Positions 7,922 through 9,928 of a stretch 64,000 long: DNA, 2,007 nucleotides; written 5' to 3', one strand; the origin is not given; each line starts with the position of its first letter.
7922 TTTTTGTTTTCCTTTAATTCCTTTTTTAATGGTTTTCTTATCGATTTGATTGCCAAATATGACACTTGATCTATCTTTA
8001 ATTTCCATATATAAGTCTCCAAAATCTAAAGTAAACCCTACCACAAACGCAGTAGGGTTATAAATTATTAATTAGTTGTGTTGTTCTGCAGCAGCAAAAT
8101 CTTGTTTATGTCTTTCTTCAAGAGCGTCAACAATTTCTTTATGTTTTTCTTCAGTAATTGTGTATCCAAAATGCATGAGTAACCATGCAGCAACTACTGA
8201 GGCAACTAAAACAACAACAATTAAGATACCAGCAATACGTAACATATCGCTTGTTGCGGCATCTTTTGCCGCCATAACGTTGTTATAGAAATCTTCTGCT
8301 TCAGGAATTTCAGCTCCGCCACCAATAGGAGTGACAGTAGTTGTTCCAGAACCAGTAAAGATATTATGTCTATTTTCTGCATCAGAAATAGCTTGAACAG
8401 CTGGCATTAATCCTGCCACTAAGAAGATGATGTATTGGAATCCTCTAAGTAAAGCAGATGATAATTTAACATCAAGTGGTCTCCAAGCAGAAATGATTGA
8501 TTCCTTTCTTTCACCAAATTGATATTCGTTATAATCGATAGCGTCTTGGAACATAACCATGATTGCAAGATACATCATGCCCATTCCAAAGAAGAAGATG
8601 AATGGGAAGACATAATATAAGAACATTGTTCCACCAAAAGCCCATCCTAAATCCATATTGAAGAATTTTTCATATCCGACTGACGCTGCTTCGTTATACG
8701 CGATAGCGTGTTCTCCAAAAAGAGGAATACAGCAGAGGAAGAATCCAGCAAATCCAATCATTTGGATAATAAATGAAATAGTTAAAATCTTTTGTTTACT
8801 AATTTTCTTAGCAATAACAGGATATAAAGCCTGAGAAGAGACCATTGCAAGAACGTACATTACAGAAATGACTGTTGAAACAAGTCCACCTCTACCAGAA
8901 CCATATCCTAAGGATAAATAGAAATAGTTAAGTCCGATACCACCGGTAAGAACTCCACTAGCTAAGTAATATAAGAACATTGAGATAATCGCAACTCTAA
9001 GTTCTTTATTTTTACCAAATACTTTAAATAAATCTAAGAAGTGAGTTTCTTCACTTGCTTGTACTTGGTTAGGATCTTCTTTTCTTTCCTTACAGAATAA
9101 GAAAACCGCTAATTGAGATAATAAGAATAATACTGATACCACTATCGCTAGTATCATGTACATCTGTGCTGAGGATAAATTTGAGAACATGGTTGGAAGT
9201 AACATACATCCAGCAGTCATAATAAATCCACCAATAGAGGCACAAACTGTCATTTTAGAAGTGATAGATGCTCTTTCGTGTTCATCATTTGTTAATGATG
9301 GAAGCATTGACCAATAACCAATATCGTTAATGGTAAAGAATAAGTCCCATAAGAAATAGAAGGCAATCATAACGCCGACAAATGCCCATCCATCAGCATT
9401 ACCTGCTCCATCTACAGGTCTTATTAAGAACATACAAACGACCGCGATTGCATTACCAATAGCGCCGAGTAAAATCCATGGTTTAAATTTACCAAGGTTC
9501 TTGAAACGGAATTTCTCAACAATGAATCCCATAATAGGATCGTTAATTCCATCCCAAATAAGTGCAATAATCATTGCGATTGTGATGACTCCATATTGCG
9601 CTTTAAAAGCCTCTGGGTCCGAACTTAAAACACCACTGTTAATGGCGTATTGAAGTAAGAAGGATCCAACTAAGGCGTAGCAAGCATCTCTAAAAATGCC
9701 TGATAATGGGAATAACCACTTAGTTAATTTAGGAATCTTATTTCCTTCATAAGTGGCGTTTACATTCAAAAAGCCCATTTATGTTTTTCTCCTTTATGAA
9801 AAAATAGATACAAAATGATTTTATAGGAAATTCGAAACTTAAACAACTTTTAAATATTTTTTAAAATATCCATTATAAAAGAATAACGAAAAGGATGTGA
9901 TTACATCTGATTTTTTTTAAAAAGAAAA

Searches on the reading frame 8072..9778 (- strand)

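Call 64: search_protein_families(library=pfam, proteins=[window:8072-9778:-], max_evalue=0.00001)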
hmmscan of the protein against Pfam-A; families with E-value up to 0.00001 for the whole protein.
window:8072-9778:- (568 aa): 1 family
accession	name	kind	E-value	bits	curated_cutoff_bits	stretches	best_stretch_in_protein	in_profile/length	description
PF13347.12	MFS_2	-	1.1e-47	163.1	27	1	64-443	34-372/427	MFS/sugar transport protein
